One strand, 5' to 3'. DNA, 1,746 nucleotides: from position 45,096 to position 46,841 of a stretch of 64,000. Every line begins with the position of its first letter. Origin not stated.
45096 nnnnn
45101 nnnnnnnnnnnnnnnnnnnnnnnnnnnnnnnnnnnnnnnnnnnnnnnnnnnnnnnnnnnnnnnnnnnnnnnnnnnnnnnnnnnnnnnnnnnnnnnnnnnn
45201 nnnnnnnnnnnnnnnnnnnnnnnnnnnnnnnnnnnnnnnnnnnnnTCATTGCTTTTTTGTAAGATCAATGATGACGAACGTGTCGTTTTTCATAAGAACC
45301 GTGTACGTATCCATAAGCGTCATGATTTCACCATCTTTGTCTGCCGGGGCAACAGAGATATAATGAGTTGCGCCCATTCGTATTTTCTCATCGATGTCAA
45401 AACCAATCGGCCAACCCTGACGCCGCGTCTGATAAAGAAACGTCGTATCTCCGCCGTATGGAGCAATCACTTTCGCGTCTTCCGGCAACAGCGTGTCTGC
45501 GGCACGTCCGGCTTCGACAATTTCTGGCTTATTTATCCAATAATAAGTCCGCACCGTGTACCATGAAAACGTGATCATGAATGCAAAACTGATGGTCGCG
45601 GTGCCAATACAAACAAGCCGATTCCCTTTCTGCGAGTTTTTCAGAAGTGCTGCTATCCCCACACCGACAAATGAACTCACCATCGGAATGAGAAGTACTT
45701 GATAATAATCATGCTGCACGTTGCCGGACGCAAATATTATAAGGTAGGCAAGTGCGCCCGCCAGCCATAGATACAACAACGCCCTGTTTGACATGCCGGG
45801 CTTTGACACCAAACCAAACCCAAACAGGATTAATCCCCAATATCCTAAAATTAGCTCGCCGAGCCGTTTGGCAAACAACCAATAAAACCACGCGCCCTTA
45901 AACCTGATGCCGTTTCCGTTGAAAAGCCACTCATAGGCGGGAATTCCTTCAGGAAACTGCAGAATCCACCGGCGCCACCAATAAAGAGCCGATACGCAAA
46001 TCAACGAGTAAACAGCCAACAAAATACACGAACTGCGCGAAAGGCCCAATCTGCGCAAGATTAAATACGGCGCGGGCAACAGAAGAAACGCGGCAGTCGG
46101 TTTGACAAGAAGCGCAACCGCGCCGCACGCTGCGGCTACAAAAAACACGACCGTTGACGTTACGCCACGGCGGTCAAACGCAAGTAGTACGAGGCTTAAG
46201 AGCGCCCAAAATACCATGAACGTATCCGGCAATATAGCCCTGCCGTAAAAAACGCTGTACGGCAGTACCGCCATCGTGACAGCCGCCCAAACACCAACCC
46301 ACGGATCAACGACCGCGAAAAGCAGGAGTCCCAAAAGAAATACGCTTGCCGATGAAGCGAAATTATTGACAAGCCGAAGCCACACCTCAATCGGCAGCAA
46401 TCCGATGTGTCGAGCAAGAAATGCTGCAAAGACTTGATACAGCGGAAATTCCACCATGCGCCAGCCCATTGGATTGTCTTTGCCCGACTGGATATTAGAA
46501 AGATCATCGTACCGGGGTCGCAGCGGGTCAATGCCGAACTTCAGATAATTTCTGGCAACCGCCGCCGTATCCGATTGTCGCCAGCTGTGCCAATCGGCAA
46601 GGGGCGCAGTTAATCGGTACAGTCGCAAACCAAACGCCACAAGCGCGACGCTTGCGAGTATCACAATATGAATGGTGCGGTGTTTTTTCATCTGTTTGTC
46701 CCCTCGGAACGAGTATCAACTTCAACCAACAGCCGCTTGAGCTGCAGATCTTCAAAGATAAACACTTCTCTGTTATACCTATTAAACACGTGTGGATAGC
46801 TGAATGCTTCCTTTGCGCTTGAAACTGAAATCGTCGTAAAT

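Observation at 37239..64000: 27-kb GT-C-rich glycan assembly island with no recognisable exporter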

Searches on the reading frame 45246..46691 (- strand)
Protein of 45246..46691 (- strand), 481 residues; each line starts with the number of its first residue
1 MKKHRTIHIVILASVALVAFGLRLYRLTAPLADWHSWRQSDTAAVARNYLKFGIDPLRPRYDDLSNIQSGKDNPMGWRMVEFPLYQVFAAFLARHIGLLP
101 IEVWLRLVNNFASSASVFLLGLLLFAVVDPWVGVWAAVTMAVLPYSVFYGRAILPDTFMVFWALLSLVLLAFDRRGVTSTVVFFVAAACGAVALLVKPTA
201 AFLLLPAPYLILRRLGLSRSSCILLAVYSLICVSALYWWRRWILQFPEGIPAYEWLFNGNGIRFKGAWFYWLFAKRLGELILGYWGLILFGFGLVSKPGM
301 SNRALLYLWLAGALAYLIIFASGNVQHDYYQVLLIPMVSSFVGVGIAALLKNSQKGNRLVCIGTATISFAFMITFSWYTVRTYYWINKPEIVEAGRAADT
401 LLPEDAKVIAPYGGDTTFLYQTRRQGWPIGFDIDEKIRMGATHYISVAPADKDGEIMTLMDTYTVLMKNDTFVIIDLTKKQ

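Call 3: search_protein_families(library=pfam, proteins=[window:45246-46691:-], max_evalue=0.01)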
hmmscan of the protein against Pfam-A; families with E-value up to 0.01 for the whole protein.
window:45246-46691:- (481 aa): 0 families

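Call 7: search_protein_families(library=pfam, proteins=[window:45246-46691:-], max_evalue=10)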
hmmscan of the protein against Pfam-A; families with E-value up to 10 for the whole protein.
window:45246-46691:- (481 aa): 1 family
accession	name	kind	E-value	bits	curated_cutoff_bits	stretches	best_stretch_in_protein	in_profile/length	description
PF10841.13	DUF2644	-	0.016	16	22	1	136-162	20-47/59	Protein of unknown function (DUF2644)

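Call 8: search_protein_families(library=ncbifam, proteins=[window:45246-46691:-], max_evalue=1)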
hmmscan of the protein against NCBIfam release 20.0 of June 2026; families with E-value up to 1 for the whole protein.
window:45246-46691:- (481 aa): 1 family
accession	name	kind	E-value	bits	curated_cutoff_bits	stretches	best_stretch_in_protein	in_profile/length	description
NF038270.1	membran_MsaC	subfamily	0.23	11.2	45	1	328-386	29-82/130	Msa family membrane protein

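Call 10: search_solved_structures(query=window:45246-46691:-, max_evalue=10)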
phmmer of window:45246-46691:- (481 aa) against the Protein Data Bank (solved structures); distinct sequences matched with E-value up to 10: 0.

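Call 33: search_protein_representatives(protein=window:45246-46691:-)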
Query: 481 residues. Proteins with E-value up to 0.001 (for the whole library): 1822; up to 1e-10: 828; up to 1e-30: 176. The best 150 are listed.
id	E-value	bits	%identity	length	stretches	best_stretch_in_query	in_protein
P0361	7.9e-158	542.8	55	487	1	11-479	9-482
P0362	6.0e-124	431.1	56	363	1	120-480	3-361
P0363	1.0e-123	430.3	45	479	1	9-479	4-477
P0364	1.2e-123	430.1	46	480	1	14-477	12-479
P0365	7.0e-121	421.0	46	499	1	11-479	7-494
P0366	1.0e-115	404.0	47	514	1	8-480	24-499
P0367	1.2e-115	403.7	47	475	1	8-477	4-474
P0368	2.8e-112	392.6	47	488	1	5-480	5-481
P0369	3.6e-112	392.3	48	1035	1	10-477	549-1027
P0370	4.7e-111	388.6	45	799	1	10-457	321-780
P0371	9.0e-109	381.0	47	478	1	7-479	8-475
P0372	3.0e-106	372.7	44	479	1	15-479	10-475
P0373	8.5e-106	371.2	43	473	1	5-479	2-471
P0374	1.3e-105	370.6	45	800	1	16-449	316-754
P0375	1.8e-105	370.1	44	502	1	9-479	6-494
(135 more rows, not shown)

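Call 37: search_solved_structures(query=A3, max_evalue=1)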
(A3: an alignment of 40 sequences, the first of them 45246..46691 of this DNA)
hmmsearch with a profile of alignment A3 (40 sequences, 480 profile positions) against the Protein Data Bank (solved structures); distinct sequences matched with E-value up to 1: 0.

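Call 38: search_protein_families(library=pfam, alignment_id=A3, max_evalue=0.01)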
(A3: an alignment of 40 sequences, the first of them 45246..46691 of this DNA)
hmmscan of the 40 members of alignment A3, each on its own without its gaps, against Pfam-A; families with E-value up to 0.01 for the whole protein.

A. member 1, window:45246-46691:- (481 aa): 0 families

B. families by the number of members that match (of 40 scanned): 7 families
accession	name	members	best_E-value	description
PF13231.12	PMT_2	38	4.5e-19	Dolichyl-phosphate-mannose-protein mannosyltransferase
PF02366.24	PMT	21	9.7e-14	Dolichyl-phosphate-mannose-protein mannosyltransferase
PF03901.23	Glyco_transf_22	3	6.2e-06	Alg9-like mannosyltransferase family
PF09913.15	DUF2142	2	2.9e-07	Predicted membrane protein (DUF2142)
PF20176.3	DUF6541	2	0.00066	Family of unknown function (DUF6541)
PF20485.3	DUF6724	1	0.0042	Family of unknown function (DUF6724)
PF20389.3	DUF6684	1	0.0089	Family of unknown function (DUF6684)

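Call 88: search_protein_families(library=pfam, proteins=[P0369, P0361], max_evalue=0.001)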
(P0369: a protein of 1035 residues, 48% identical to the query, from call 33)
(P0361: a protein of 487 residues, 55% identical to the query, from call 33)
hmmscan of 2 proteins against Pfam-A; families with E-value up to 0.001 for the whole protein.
P0369 (1035 aa): 2 families
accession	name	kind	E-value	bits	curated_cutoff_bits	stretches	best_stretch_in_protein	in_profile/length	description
PF04932.20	Wzy_C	-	2.2e-08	34.4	31.7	1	399-461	80-148/149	O-Antigen ligase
PF02366.24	PMT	-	8.2e-07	29.3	22.7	1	643-771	83-208/245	Dolichyl-phosphate-mannose-protein mannosyltransferase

P0361 (487 aa): 2 families
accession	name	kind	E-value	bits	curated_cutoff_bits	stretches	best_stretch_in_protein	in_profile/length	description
PF02366.24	PMT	-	7.2e-06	26.2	22.7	1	100-237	82-232/245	Dolichyl-phosphate-mannose-protein mannosyltransferase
PF13231.12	PMT_2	-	1.7e-05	25.6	26.1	1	101-238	22-160/160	Dolichyl-phosphate-mannose-protein mannosyltransferase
